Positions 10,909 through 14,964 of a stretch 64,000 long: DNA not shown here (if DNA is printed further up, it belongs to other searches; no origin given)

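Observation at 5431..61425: Short tandem-repeat arrays sit on gene ends throughout the window, and three unit families recur at distant loci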

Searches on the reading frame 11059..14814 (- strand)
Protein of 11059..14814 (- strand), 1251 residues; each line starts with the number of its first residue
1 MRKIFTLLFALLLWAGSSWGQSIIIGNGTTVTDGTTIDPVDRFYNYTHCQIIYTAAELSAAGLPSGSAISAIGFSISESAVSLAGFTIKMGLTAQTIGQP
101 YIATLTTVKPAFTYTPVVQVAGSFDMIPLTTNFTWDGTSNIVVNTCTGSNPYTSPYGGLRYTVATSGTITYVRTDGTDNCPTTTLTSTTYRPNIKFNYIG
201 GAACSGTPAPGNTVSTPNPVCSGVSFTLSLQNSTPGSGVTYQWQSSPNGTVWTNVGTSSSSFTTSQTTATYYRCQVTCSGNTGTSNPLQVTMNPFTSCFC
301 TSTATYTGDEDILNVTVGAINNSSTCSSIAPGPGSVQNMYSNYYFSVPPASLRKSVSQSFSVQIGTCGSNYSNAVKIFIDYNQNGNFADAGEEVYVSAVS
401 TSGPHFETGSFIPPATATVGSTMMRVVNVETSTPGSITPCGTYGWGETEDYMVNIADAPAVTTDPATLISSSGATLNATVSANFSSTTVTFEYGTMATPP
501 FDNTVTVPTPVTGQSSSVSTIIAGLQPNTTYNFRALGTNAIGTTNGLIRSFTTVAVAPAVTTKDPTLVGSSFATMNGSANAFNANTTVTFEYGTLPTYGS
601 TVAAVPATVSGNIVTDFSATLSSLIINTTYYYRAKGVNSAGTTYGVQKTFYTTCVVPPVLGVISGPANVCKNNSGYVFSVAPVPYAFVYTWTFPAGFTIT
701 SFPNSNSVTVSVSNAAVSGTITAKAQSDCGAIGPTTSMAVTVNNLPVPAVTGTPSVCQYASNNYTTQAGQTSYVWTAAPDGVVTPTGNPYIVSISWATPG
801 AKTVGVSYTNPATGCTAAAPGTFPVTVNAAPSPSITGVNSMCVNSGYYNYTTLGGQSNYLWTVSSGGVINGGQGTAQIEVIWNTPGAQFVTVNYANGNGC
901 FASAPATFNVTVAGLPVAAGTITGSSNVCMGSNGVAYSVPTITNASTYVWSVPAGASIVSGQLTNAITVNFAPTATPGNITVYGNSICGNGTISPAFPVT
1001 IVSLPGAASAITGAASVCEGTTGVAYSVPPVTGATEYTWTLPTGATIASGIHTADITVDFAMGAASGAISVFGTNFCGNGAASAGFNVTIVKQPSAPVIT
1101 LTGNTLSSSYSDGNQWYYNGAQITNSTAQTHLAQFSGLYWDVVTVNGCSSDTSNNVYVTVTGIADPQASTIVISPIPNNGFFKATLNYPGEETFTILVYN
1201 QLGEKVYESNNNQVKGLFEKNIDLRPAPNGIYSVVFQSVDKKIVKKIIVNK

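Call 36: search_protein_families(library=pfam, proteins=[window:11059-14814:-])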
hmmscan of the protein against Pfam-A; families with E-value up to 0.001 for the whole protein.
window:11059-14814:- (1251 aa): 4 families
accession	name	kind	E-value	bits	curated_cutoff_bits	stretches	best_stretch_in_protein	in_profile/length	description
PF19408.5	PKD_6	-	5.3e-66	219.4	25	4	1007-1083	4-78/82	PKD-like domain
PF20009.4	GEVED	-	3.1e-19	70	24.4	1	375-454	2-78/78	GEVED domain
PF18962.6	Por_Secre_tail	-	3.5e-07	30.8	27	1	1174-1249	2-75/75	Secretion system C-terminal sorting domain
PF19081.6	Ig_7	-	0.00017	22.3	27.3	1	213-294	5-84/84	Ig-like domain CHU_C associated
